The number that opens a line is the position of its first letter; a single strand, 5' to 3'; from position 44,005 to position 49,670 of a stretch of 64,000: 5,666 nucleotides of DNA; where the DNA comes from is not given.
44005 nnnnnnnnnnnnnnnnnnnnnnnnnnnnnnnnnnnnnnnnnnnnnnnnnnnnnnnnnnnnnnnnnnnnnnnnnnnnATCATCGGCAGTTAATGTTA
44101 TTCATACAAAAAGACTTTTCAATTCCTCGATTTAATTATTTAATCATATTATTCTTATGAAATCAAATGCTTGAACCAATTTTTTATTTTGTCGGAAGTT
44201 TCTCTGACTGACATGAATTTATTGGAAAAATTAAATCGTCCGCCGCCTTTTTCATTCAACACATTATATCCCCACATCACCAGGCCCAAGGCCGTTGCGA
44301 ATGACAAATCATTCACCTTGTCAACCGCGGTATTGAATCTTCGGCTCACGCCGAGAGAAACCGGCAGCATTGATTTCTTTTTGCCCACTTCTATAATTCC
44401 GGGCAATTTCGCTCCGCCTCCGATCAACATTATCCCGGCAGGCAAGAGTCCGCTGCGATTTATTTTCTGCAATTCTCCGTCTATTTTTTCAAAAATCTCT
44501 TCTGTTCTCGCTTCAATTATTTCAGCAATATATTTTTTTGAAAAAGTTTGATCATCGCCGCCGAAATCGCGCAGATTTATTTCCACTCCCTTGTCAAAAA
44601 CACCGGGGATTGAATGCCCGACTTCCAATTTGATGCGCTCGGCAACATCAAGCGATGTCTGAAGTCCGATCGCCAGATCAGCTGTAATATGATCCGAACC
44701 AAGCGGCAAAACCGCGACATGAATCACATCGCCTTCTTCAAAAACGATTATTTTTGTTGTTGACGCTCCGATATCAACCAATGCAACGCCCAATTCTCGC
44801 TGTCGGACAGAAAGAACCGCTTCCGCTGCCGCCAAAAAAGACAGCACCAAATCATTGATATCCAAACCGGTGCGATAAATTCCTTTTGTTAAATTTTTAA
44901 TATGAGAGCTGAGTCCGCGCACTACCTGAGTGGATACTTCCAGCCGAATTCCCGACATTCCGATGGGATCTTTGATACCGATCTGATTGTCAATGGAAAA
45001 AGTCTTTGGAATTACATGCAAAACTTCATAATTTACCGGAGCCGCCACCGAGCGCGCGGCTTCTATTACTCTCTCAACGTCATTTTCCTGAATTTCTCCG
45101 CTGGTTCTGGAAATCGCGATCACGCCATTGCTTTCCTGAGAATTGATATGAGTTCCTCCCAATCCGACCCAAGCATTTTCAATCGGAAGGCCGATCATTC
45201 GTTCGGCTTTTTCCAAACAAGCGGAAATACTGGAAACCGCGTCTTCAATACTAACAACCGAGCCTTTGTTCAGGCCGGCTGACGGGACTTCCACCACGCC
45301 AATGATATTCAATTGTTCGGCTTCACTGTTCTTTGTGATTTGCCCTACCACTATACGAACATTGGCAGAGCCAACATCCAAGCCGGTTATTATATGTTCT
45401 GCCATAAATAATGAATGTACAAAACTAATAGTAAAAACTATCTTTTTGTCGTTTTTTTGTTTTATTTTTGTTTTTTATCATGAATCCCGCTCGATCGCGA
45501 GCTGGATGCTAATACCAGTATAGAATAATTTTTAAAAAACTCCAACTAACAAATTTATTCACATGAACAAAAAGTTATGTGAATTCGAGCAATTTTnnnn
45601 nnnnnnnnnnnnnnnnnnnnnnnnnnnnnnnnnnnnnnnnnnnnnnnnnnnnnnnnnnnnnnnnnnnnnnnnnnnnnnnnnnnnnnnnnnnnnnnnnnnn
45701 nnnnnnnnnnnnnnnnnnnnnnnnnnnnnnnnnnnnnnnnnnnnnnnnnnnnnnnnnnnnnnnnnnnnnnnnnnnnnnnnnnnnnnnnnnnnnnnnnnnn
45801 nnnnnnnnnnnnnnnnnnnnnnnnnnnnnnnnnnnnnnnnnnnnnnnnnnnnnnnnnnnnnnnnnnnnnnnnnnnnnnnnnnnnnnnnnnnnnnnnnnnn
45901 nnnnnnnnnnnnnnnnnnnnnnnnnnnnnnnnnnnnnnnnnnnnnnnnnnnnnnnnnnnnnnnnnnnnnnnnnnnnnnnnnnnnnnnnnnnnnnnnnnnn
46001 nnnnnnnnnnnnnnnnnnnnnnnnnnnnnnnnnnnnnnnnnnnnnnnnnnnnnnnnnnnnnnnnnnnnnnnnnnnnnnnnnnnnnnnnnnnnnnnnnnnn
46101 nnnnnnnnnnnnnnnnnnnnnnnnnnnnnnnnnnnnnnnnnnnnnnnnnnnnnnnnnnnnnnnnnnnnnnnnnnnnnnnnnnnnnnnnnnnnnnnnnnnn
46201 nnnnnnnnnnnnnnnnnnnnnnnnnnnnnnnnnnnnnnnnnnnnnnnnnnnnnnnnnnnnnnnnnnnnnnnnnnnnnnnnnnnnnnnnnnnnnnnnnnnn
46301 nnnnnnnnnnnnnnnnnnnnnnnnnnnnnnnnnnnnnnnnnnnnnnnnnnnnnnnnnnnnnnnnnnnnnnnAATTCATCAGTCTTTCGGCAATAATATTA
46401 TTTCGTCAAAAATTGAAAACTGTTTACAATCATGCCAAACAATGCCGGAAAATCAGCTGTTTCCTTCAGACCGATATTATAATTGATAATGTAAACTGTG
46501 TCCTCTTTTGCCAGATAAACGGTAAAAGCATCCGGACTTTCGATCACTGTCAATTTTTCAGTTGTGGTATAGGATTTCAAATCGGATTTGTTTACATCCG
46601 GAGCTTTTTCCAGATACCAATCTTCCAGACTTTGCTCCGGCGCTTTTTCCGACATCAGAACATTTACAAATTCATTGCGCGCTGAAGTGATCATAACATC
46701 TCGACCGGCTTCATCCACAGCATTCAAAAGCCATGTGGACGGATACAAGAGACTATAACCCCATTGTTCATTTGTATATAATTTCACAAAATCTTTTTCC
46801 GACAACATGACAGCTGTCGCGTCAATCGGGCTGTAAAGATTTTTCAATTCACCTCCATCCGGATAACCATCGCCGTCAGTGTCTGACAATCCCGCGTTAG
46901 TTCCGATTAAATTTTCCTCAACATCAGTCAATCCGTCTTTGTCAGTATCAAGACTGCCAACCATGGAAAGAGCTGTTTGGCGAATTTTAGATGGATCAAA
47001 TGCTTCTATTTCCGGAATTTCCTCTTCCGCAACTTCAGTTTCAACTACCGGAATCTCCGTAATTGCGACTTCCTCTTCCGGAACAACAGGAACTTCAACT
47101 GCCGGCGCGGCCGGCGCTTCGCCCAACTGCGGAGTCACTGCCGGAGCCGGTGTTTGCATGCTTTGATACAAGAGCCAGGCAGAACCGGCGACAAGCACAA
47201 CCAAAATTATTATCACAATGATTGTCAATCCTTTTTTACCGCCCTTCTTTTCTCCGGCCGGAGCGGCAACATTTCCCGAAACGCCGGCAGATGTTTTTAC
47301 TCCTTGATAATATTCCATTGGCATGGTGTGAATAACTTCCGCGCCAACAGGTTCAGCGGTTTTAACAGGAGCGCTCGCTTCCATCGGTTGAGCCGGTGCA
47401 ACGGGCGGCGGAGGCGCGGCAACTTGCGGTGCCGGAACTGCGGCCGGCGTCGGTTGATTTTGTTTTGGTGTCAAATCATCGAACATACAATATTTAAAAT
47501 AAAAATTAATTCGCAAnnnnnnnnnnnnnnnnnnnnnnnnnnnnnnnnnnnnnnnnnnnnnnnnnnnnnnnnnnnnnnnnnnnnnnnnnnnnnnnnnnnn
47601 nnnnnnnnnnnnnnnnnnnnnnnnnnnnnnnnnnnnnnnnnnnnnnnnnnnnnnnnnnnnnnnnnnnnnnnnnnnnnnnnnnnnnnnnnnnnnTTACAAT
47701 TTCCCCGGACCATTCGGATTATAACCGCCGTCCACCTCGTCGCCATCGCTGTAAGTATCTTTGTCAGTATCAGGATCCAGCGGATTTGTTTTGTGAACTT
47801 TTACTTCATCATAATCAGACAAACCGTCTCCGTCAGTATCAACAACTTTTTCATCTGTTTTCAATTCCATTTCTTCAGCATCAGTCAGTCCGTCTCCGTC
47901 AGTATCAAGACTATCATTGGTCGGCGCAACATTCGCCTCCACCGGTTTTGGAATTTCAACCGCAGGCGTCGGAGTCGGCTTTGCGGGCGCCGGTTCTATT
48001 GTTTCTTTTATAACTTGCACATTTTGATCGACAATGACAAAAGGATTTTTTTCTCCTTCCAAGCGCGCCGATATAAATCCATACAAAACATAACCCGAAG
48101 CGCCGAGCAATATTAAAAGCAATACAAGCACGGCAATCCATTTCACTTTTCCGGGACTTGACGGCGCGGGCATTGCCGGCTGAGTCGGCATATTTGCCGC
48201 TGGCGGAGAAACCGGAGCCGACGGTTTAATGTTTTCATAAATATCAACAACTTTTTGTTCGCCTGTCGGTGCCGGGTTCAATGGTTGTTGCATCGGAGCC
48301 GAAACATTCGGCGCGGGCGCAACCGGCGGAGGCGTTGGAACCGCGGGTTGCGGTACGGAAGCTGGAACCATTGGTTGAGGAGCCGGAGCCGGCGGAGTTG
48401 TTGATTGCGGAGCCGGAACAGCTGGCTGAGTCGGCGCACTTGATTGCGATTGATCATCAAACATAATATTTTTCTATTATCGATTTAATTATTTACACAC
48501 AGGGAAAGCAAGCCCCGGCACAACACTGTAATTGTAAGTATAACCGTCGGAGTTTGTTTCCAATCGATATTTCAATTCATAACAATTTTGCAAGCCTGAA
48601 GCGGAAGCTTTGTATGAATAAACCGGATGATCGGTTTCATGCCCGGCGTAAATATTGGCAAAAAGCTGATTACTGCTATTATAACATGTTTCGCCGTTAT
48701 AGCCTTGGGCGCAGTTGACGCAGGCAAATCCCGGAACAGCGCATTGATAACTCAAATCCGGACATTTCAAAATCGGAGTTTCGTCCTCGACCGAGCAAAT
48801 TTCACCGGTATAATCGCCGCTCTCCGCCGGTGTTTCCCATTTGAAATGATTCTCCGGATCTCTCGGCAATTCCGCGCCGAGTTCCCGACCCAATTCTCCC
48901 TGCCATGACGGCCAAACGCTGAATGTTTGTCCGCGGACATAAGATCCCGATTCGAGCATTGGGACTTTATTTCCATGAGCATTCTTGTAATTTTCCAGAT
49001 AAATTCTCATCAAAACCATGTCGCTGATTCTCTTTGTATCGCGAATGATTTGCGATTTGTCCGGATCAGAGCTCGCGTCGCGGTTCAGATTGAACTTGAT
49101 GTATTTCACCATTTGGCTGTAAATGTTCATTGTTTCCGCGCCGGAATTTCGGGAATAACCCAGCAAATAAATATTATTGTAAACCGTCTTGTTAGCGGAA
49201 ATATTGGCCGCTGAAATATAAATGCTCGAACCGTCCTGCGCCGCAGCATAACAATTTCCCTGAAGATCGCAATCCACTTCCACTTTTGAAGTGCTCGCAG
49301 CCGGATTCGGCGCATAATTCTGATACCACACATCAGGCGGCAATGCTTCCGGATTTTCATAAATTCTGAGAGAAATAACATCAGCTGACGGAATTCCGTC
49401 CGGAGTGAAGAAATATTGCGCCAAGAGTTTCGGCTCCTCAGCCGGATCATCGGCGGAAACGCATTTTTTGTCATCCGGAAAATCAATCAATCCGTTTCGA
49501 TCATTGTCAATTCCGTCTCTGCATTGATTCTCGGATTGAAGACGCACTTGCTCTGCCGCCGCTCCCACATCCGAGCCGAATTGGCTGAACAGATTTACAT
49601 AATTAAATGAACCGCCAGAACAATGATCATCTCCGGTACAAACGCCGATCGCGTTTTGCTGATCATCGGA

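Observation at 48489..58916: Tandem giant and mid-size surface proteins sharing a pilin-like two-helix N-terminal anchor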

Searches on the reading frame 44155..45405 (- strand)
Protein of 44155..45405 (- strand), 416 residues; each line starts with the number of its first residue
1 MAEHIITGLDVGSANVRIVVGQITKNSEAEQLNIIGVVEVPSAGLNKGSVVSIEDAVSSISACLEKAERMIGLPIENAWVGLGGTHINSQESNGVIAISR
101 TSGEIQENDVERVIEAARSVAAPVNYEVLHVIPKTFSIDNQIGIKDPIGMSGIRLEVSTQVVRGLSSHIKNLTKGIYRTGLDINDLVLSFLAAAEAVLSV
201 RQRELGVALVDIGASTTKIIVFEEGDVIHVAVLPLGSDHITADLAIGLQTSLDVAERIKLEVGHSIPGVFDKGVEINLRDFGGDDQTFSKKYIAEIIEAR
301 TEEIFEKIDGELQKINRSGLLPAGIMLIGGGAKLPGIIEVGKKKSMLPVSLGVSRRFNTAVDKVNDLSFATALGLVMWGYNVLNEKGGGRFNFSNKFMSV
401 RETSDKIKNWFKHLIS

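Call 10: search_protein_families(library=pfam, proteins=[window:44155-45405:-], max_evalue=0.01)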
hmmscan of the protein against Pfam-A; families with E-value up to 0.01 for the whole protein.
window:44155-45405:- (416 aa): 5 families
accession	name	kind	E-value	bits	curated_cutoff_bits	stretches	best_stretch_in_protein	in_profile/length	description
PF14450.12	FtsA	-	1e-31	110.3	31.8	1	208-374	1-127/127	Cell division protein FtsA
PF02491.25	SHS2_FTSA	-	2.7e-28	98.6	25.4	1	84-162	1-78/79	SHS2 domain inserted in FTSA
PF06723.19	MreB_Mbl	-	9.2e-10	38.3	27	1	190-351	131-303/327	MreB/Mbl protein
PF11104.14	PilM_2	-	1.2e-07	31.5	27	1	194-261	169-236/340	Type IV pilus assembly protein PilM;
PF21522.3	MreB-like_C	-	0.00079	20.4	27.8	1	209-334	1-116/123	Archaeal actin homologue MreB-like, C-terminal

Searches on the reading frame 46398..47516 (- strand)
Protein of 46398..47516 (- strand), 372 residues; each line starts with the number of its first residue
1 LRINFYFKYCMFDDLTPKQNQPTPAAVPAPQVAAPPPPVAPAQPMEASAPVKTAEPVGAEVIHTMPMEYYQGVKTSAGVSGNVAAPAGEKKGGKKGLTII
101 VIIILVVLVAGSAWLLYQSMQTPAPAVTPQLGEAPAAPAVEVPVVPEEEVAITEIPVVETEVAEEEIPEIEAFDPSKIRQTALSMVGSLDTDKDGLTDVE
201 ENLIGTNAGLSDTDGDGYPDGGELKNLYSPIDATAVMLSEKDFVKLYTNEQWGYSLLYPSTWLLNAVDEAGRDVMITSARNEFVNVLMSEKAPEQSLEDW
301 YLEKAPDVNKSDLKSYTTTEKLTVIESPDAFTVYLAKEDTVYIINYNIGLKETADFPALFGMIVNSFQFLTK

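Call 10: search_protein_families(library=pfam, proteins=[window:46398-47516:-], max_evalue=0.01)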
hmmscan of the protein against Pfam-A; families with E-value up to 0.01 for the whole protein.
window:46398-47516:- (372 aa): 2 families
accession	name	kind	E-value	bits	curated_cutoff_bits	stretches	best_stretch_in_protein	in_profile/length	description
PF18884.5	TSP3_bac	-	3.4e-05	24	25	0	190-207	1-18/22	Bacterial TSP3 repeat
PF01789.22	PsbP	-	0.00079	19.9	23.5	1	245-300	4-60/155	PsbP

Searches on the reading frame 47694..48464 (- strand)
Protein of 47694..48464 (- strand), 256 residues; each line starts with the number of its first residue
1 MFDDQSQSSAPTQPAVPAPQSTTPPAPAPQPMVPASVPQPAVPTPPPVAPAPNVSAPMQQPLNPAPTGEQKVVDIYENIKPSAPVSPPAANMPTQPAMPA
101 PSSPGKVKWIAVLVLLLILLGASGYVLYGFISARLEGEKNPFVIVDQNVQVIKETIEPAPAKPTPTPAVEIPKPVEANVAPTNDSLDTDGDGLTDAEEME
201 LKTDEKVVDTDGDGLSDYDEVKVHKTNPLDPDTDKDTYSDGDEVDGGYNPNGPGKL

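Call 10: search_protein_families(library=pfam, proteins=[window:47694-48464:-], max_evalue=0.01)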
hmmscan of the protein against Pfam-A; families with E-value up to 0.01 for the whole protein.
window:47694-48464:- (256 aa): 1 family
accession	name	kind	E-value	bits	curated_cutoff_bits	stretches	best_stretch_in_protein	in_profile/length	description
PF18884.5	TSP3_bac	-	2e-13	50.4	25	2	209-231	1-22/22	Bacterial TSP3 repeat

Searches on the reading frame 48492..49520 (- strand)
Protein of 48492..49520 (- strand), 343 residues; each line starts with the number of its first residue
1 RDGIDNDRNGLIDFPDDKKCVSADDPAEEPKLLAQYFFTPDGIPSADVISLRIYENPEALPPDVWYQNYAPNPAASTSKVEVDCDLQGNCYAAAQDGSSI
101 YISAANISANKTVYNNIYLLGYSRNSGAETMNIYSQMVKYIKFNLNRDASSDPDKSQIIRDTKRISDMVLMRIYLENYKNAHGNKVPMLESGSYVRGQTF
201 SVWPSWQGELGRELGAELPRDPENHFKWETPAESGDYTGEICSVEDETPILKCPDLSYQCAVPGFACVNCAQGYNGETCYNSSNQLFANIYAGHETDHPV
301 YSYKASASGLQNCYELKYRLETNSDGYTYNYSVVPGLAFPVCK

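Call 58: search_protein_families(library=pfam, proteins=[window:48492-49520:-], max_evalue=1)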
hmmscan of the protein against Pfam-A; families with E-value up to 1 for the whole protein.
seq(343 aa): 0 families

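Call 70: find_homologous_proteins(query=window:48492-49520:-, max_evalue=0.001)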
Query seq(343 aa) (343 aa): 4 proteins with E <= 0.001 among 857 candidates.
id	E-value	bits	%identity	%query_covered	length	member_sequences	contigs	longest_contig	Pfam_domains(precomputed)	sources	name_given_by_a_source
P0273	2.0e-98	348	51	96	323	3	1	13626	-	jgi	jgi:hypothetical protein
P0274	2.0e-69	252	45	89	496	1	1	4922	-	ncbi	ncbi:MAG: hypothetical protein V1763_00040, partial [Parcubacteria group bacterium]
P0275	2.0e-59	220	51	59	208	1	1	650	-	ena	-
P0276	4.6e-46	176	48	55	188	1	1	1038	-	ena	-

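Call 80: predict_structure(alignment_id=A4)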
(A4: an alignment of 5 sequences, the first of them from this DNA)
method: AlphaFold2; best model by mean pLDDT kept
length: 343 residues; sequences in the alignment: 5
mean_pLDDT: 41.5   pTM: 0.32
mean pLDDT of the five models: 41.5, 39.2, 38.4, 36.4, 34.5
residues with pLDDT >= 90: 0; 70-90: 0; 50-70: 98; < 50: 245
segments of 3 or more residues with pLDDT < 50: 1-28, 33-37, 39-47, 71-74, 82-91, 104-113, 124-127, 129-131, 133-226, 245-249, 271-343
pLDDT, mean of each block of 10 residues (from residue 1): 30 25 39 48 46 56 61 51 41 55 44 52 49 47 36 37 38 39 32 25 37 40 48 59 50 64 56 41 28 30 27 28 29 27 25
secondary structure, 60 per line:
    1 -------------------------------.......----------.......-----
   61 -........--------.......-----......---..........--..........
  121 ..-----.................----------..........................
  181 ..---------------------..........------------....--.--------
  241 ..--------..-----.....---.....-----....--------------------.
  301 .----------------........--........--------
elements in order: E32-38 E49-55 H62-69 E78-84 E90-95 E99-108 E111-122 H128-144 H155-182 H204-213 E226-229 E258-262 E266-270 H276-279 E318-325 E328-335
